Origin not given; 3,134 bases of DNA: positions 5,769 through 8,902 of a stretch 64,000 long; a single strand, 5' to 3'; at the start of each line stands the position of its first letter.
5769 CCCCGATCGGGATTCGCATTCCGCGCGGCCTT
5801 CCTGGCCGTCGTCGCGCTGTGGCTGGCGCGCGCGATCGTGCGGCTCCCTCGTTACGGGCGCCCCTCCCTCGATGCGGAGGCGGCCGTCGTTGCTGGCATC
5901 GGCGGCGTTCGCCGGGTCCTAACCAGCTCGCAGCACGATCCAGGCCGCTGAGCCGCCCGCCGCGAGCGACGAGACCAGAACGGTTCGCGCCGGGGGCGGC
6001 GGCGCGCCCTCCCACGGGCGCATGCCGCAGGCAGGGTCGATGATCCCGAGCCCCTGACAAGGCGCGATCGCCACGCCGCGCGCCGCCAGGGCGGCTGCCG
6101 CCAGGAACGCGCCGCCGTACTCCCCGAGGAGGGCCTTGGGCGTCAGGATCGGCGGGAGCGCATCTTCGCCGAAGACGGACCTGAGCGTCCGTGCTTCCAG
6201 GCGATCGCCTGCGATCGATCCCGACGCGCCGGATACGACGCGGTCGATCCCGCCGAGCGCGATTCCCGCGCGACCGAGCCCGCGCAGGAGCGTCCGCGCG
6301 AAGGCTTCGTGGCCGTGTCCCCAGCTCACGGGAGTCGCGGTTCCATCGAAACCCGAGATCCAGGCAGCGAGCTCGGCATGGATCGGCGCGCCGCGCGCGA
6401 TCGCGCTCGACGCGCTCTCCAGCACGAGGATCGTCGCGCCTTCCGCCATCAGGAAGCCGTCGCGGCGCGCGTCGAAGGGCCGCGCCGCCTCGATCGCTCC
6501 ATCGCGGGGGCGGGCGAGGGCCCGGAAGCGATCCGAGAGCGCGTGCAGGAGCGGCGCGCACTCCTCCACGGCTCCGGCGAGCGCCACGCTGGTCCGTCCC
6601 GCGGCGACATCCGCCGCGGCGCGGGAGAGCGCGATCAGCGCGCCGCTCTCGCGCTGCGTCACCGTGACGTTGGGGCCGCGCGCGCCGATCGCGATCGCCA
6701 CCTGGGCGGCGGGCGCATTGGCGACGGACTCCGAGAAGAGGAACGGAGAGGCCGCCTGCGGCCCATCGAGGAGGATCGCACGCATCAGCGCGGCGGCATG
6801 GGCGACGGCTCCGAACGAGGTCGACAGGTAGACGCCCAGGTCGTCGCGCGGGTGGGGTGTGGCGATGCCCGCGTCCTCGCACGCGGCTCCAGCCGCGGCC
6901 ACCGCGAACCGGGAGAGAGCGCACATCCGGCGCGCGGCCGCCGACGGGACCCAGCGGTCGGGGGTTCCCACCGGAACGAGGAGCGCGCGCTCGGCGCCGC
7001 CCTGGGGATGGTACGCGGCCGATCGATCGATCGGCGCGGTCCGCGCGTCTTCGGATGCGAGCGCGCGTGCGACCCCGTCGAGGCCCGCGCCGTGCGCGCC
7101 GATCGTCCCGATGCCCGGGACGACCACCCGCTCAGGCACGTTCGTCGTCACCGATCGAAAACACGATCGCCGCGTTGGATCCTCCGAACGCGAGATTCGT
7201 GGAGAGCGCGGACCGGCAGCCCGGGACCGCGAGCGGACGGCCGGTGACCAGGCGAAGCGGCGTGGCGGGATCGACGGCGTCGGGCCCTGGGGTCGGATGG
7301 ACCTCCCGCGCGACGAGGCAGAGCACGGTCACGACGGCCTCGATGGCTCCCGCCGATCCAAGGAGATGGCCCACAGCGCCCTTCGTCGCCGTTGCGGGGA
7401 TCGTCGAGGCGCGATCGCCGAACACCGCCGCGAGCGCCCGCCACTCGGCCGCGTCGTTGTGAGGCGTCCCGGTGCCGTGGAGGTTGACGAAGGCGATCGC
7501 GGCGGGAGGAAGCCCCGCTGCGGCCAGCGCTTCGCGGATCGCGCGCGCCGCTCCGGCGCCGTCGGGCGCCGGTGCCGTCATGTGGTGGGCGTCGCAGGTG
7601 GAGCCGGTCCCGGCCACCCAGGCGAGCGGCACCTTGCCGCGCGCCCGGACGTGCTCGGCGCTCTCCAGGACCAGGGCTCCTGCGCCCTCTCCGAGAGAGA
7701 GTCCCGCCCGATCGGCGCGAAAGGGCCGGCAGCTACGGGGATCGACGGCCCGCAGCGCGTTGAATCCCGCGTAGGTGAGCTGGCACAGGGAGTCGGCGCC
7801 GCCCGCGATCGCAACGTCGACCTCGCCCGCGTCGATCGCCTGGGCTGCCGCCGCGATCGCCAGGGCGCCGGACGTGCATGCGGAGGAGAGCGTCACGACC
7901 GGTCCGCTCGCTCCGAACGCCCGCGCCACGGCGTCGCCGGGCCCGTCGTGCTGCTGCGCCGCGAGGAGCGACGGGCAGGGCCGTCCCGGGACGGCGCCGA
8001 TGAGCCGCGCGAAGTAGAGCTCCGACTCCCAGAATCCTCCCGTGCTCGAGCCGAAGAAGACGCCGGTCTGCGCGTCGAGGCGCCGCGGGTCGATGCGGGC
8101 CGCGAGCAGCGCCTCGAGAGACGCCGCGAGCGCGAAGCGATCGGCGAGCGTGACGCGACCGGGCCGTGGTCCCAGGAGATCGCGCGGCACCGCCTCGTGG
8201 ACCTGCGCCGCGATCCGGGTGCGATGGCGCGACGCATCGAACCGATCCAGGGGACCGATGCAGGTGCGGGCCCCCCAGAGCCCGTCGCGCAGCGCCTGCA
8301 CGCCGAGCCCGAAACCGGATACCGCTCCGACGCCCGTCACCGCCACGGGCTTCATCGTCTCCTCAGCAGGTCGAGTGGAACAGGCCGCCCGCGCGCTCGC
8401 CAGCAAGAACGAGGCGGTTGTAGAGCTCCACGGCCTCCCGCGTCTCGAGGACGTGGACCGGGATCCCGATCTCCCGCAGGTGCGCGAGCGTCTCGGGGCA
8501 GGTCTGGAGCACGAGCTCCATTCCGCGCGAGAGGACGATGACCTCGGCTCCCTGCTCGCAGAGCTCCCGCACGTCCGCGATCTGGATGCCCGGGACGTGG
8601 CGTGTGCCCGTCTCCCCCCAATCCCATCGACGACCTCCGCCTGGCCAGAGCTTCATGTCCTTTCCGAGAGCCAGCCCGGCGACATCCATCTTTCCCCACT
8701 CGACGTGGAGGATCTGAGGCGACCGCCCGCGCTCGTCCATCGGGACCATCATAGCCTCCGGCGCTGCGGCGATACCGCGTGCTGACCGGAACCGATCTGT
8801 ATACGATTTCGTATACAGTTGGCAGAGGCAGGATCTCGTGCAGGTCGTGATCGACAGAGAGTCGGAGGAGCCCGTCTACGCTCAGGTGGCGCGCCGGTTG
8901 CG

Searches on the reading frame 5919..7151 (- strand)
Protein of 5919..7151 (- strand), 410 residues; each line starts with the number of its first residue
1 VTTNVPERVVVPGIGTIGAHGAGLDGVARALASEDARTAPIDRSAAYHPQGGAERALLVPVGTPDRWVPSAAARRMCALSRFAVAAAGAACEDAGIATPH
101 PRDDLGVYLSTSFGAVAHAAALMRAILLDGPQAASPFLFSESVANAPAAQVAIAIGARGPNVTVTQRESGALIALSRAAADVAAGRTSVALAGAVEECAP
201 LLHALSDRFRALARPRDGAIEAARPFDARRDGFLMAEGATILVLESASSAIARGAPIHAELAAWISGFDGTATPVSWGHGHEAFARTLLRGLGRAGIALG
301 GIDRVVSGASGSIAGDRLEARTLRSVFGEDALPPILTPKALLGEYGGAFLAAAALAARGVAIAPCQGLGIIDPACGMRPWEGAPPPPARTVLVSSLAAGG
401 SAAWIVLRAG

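Call 8: search_protein_families(library=pfam, proteins=[window:5919-7151:-], max_evalue=0.01)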
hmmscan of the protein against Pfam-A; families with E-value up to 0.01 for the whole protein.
window:5919-7151:- (410 aa): 3 families
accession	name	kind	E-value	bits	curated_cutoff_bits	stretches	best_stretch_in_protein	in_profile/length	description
PF00109.32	ketoacyl-synt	-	7.9e-25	88.3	20.8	1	7-249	2-251/252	Beta-ketoacyl synthase, N-terminal domain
PF13723.12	Ketoacyl-synt_2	-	7.8e-09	35.9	25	1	66-191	20-135/223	Beta-ketoacyl synthase, N-terminal domain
PF02801.28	Ketoacyl-synt_C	-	1.9e-05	25.1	20.8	1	259-349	2-95/119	Beta-ketoacyl synthase, C-terminal domain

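Call 9: search_protein_families(library=ncbifam, proteins=[window:5919-7151:-], max_evalue=0.01)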
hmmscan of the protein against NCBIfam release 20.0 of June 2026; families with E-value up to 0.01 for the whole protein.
window:5919-7151:- (410 aa): 19 families
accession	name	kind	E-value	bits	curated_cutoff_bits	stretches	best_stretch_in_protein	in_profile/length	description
TIGR03150.1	fabF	equivalog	5.9e-49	166.8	493.75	1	7-407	1-406/407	beta-ketoacyl-ACP synthase II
NF005589.0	PRK07314.1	subfamily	1.6e-42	145.7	387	1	7-350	4-347/413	beta-ketoacyl-ACP synthase II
NF004970.0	PRK06333.1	subfamily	3.1e-34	118.5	525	1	7-350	4-356/424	beta-ketoacyl-ACP synthase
NF006587.0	PRK09116.1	equivalog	3e-28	98.7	470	1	7-356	2-347/408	beta-ketoacyl-ACP synthase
NF006274.0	PRK08439.1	equivalog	1.1e-26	93.6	621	1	8-357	3-345/406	beta-ketoacyl-ACP synthase II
NF006434.0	PRK08722.1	equivalog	3e-26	92.2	759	1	7-336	4-332/414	beta-ketoacyl-ACP synthase II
NF005935.0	PRK07967.1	equivalog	1.9e-25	89.6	630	1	8-348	3-336/406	beta-ketoacyl-ACP synthase I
NF005916.1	PRK07910.1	equivalog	6e-23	81.4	560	1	70-353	74-356/418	KasA/KasB family beta-ketoacyl-ACP synthase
NF005490.0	PRK07103.1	equivalog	7.7e-23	81.2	445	1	7-343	4-342/414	polyketide beta-ketoacyl:acyl carrier protein synthase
NF058662.1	cispenta_AmcF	equivalog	1.2e-20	73.9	325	1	9-355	2-310/369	cispentacin biosynthesis acyltransferase subunit AmcF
NF004618.0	PRK05952.1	equivalog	5.4e-20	71.6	455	1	78-407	56-380/384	beta-ketoacyl-ACP synthase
NF005076.0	PRK06501.1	equivalog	4.8e-15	55.4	629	1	142-344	149-352/425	beta-ketoacyl-ACP synthase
NF045894.1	PKS_plus_SDR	equivalog_domain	1.4e-12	46.1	1740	1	79-330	90-330/1515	type I polyketide synthase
NF006618.0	PRK09185.1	subfamily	6.2e-12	45.3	407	1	8-407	4-390/394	beta-ketoacyl-ACP synthase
NF005084.0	PRK06519.1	equivalog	6e-11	42.1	320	2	136-326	142-322/397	beta-ketoacyl-ACP synthase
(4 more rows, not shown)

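Call 44: find_related_loci(query=window:5919-7151:-, collection=metagenome_contigs, flank=8000)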
Query window:5919-7151:- (410 aa) in metagenome_contigs; peptide patterns used: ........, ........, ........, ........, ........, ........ (x = any residue, [..] = any of these).
600 stretches matched a pattern (row limit reached: there are more); 40 encode a relative of the query (tblastn E <= 1e-3); 40 distinct loci.
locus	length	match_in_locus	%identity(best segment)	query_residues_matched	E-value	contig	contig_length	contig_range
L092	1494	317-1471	32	29-410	5e-36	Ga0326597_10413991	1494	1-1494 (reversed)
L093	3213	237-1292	31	64-408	4e-35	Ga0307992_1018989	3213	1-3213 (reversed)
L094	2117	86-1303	30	7-407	2e-33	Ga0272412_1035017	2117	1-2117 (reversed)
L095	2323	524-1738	32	8-407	8e-33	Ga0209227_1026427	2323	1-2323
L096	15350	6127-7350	30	5-407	2e-32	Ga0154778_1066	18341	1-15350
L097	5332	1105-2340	29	2-408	3e-32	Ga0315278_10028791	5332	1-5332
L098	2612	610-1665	29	64-408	4e-32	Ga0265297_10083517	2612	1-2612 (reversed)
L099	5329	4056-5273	30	8-408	6e-32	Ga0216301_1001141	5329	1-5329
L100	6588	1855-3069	32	8-407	3e-31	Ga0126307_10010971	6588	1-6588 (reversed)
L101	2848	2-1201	29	13-407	5e-31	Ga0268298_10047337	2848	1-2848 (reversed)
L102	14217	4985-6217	29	2-407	2e-30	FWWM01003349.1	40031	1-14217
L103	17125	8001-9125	32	7-377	2e-30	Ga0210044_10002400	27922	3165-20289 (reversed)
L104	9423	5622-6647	32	73-407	5e-30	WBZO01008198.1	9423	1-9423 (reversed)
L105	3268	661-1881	31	7-408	1e-29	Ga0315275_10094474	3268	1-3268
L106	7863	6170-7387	30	7-407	5e-29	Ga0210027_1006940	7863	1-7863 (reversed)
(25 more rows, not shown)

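Call 51: search_solved_structures(query=window:5919-7151:-, max_evalue=1e-10, show_alignments=1)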
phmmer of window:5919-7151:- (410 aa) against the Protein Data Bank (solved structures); distinct sequences matched with E-value up to 1e-10: 74 (the best 60 are shown).
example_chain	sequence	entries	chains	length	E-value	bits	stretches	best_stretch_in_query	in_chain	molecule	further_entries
4ls6_A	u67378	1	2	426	6.4e-34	120.9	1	7-407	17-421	3-oxoacyl-[acyl-carrier-protein] synthase 2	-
4ls5_A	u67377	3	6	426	4.6e-33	118.1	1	7-407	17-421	3-oxoacyl-[acyl-carrier-protein] synthase 2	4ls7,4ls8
1e5m_A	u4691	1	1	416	1.5e-31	113.1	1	7-379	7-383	BETA KETOACYL ACYL CARRIER PROTEIN SYNTHASE II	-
9s5h_C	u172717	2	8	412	3.3e-31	112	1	81-403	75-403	3-oxoacyl-(Acyl-carrier-protein) synthase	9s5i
4r8e_A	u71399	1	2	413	4.8e-31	111.4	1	7-403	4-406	3-oxoacyl-[acyl-carrier-protein] synthase 2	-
2gfv_A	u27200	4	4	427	7.1e-31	110.9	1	7-402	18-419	3-oxoacyl-[acyl-carrier-protein] synthase 2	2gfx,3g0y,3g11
9lpl_A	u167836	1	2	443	7.8e-31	110.7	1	7-402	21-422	3-oxoacyl-[acyl-carrier-protein] synthase 2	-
4jb6_A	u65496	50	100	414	1.7e-30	109.6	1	7-408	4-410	3-oxoacyl-[acyl-carrier-protein] synthase 2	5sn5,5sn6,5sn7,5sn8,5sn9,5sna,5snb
8cou_A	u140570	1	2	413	2.1e-30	109.3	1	7-408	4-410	3-oxoacyl-[acyl-carrier-protein] synthase 2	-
7oc0_A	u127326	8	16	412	2.2e-30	109.3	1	8-408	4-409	3-oxoacyl-[acyl-carrier-protein] synthase 2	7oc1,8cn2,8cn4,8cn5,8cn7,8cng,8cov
1j3n_A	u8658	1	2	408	2.3e-30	109.2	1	7-373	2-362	3-oxoacyl-(acyl-carrier protein) synthase II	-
3hnz_A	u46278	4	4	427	3e-30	108.8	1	7-402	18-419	3-oxoacyl-[acyl-carrier-protein] synthase 2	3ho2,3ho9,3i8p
2gfw_A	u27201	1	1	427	4.8e-30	108.1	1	7-402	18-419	3-oxoacyl-[acyl-carrier-protein] synthase 2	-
6okg_A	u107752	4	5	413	5.4e-30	108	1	7-402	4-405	3-oxoacyl-[acyl-carrier-protein] synthase 2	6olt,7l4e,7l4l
1b3n_A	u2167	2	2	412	5.8e-30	107.9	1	7-402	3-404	PROTEIN (KETOACYL ACYL CARRIER PROTEIN SYNTHASE 2) | BETA-KETOACYL ACP SYNTHASE II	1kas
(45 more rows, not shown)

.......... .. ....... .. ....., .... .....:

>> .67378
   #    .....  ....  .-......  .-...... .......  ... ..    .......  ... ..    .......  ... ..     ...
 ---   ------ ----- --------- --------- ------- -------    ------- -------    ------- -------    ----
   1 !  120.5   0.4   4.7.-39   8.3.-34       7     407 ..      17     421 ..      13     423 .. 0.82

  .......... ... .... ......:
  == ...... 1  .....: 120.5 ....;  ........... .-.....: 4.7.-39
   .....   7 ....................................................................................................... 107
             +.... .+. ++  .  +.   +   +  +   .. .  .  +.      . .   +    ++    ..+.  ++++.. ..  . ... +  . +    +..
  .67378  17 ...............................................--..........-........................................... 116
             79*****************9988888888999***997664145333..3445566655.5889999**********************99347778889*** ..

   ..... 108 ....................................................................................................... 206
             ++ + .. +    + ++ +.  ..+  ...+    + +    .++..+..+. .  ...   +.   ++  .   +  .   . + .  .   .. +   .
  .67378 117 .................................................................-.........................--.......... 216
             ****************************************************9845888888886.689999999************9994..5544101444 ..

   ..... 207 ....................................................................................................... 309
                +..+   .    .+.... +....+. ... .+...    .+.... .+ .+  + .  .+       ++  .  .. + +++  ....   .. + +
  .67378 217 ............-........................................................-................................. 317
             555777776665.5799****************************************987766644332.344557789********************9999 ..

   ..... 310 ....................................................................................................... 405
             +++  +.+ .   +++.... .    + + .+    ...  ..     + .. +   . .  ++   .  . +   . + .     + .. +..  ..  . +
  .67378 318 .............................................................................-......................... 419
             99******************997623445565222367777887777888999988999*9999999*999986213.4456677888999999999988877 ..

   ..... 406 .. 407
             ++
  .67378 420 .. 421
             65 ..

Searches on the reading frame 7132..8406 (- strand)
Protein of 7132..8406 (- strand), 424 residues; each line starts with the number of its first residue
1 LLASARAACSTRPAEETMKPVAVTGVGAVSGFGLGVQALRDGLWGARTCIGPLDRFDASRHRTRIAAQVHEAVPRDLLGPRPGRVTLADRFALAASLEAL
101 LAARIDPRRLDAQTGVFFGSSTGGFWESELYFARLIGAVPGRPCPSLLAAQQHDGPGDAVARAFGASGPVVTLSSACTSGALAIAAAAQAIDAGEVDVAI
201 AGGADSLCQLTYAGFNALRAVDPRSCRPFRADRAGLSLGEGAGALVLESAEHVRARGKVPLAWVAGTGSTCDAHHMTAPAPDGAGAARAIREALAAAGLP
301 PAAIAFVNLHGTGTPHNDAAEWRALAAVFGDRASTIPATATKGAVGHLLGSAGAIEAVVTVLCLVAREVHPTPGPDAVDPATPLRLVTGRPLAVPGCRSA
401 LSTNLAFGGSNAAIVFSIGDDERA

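Call 8: search_protein_families(library=pfam, proteins=[window:7132-8406:-], max_evalue=0.01)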
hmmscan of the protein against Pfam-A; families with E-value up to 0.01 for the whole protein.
window:7132-8406:- (424 aa): 3 families
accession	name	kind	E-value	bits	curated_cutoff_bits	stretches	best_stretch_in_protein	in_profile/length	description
PF00109.32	ketoacyl-synt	-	5.7e-38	131.4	20.8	1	18-251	1-250/252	Beta-ketoacyl synthase, N-terminal domain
PF02801.28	Ketoacyl-synt_C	-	1.2e-31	109.6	20.8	1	261-372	1-115/119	Beta-ketoacyl synthase, C-terminal domain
PF00108.29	Thiolase_N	-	5.8e-08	32.9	26.4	1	161-213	67-121/260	Thiolase, N-terminal domain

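Call 9: search_protein_families(library=ncbifam, proteins=[window:7132-8406:-], max_evalue=0.01)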
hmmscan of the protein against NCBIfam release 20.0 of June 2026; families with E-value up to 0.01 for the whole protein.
window:7132-8406:- (424 aa): 52 families (the best 25 are shown)
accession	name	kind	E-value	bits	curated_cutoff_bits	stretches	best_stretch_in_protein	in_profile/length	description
TIGR03150.1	fabF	equivalog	2.6e-94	316.2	493.75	1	21-416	3-406/407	beta-ketoacyl-ACP synthase II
NF005589.0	PRK07314.1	subfamily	2.8e-90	303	387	1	18-416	3-409/413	beta-ketoacyl-ACP synthase II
NF006618.0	PRK09185.1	subfamily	1.5e-85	287.6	407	1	18-417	2-391/394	beta-ketoacyl-ACP synthase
NF004970.0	PRK06333.1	subfamily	7.9e-77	258.9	525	1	18-417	3-420/424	beta-ketoacyl-ACP synthase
NF005076.0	PRK06501.1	equivalog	2.9e-64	217.5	629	1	21-417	13-421/425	beta-ketoacyl-ACP synthase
NF006587.0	PRK09116.1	equivalog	6.6e-63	212.9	470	1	18-416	1-404/408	beta-ketoacyl-ACP synthase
NF058662.1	cispenta_AmcF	equivalog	7.2e-63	212.8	325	1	157-417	109-368/369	cispentacin biosynthesis acyltransferase subunit AmcF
NF006274.0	PRK08439.1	equivalog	2.9e-61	207.4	621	1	18-417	1-404/406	beta-ketoacyl-ACP synthase II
NF006434.0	PRK08722.1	equivalog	3.1e-58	197.6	759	1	20-416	5-411/414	beta-ketoacyl-ACP synthase II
NF005916.1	PRK07910.1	equivalog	1.1e-54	185.9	560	1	21-417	14-416/418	KasA/KasB family beta-ketoacyl-ACP synthase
NF005490.0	PRK07103.1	equivalog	1.4e-53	182.5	445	1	17-416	2-410/414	polyketide beta-ketoacyl:acyl carrier protein synthase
NF004618.0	PRK05952.1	equivalog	8.9e-52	176.3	455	1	73-416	45-380/384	beta-ketoacyl-ACP synthase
NF005935.0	PRK07967.1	equivalog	7.5e-42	143.6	630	1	18-417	1-402/406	beta-ketoacyl-ACP synthase I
NF045894.1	PKS_plus_SDR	equivalog_domain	8.8e-33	113.1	1740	1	89-365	91-366/1515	type I polyketide synthase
NF041183.1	Pks2_ls1_myc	equivalog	2.5e-28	97.6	2400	1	89-370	91-371/2086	sulfolipid-1 biosynthesis phthioceranic/hydroxyphthioceranic acid synthase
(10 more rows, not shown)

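Call 50: search_solved_structures(query=window:7132-8406:-, max_evalue=1e-30, show_alignments=1)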
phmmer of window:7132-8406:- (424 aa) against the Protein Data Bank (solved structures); distinct sequences matched with E-value up to 1e-30: 69 (the best 60 are shown).
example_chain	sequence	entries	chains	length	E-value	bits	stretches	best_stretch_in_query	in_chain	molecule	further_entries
1e5m_A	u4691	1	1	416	9.9e-67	229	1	18-416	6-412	BETA KETOACYL ACYL CARRIER PROTEIN SYNTHASE II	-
4b7v_A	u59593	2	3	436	1.2e-65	225.4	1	19-417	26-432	3-OXOACYL-[ACYL-CARRIER-PROTEIN] SYNTHASE 2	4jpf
8qm1_A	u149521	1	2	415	1.4e-65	225.2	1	19-417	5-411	3-oxoacyl-[acyl-carrier-protein] synthase 2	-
4ls5_A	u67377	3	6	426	2.5e-65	224.3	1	16-417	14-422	3-oxoacyl-[acyl-carrier-protein] synthase 2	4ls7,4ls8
4ls6_A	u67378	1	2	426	3.4e-65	223.9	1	16-417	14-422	3-oxoacyl-[acyl-carrier-protein] synthase 2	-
1j3n_A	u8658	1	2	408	6.9e-65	222.9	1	18-416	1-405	3-oxoacyl-(acyl-carrier protein) synthase II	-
8cn8_A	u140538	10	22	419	2.2e-64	221.2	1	17-417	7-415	3-oxoacyl-[acyl-carrier-protein] synthase 2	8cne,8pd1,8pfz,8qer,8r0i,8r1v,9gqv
8pj0_A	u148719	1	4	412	5.2e-64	220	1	19-416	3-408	3-oxoacyl-[acyl-carrier-protein] synthase 2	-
4jb6_A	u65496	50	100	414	6.8e-64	219.6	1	19-417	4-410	3-oxoacyl-[acyl-carrier-protein] synthase 2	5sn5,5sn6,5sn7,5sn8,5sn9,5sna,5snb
8cou_A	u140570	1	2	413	7.6e-64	219.4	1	19-416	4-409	3-oxoacyl-[acyl-carrier-protein] synthase 2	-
7oc0_A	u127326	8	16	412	8.4e-64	219.3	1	19-416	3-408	3-oxoacyl-[acyl-carrier-protein] synthase 2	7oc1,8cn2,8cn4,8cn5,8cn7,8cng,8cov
1ox0_A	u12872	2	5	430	9.9e-63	215.8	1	17-417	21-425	Beta ketoacyl-acyl carrier protein synthase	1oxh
2rjt_A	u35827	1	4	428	2e-62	214.8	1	17-416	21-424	Beta-ketoacyl-ACP synthase II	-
2gqd_A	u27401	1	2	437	1.8e-61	211.6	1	19-417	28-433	3-oxoacyl-[acyl-carrier-protein] synthase 2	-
6okg_A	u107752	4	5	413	4.1e-61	210.5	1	19-416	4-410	3-oxoacyl-[acyl-carrier-protein] synthase 2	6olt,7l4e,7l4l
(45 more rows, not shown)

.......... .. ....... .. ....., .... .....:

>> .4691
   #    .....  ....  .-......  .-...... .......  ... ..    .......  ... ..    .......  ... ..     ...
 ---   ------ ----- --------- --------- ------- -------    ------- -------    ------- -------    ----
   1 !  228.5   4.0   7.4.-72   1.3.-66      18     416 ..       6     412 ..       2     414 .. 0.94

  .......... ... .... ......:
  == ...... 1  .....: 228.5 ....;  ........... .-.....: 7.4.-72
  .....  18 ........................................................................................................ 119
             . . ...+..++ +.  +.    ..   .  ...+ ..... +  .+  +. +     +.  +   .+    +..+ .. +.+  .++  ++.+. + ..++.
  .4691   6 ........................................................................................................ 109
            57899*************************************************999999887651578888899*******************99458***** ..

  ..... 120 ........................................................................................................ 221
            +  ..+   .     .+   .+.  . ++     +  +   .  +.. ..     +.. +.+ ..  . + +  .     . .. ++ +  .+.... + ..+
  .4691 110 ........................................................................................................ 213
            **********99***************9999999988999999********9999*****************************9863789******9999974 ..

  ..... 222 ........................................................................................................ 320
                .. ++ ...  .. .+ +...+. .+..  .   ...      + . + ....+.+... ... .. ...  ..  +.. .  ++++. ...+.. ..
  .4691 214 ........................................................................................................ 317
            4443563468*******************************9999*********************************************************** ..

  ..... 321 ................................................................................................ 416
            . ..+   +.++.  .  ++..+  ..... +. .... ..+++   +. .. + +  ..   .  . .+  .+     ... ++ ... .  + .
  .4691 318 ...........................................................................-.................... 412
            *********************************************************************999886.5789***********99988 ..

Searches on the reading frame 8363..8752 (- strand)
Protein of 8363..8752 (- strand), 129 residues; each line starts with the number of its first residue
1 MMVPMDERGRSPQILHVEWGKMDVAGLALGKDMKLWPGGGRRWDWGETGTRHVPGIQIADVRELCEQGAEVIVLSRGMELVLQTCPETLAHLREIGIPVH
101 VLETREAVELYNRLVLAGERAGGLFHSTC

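Call 8: search_protein_families(library=pfam, proteins=[window:8363-8752:-], max_evalue=0.01)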
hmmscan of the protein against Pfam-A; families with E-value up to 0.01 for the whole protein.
window:8363-8752:- (129 aa): 1 family
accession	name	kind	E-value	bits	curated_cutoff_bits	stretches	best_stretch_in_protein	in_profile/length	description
PF04430.19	DUF498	-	5.8e-15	55.7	33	1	16-126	3-109/109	Protein of unknown function (DUF498/DUF598)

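Call 9: search_protein_families(library=ncbifam, proteins=[window:8363-8752:-], max_evalue=0.01)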
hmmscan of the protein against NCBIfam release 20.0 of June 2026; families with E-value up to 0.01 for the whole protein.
window:8363-8752:- (129 aa): 0 families
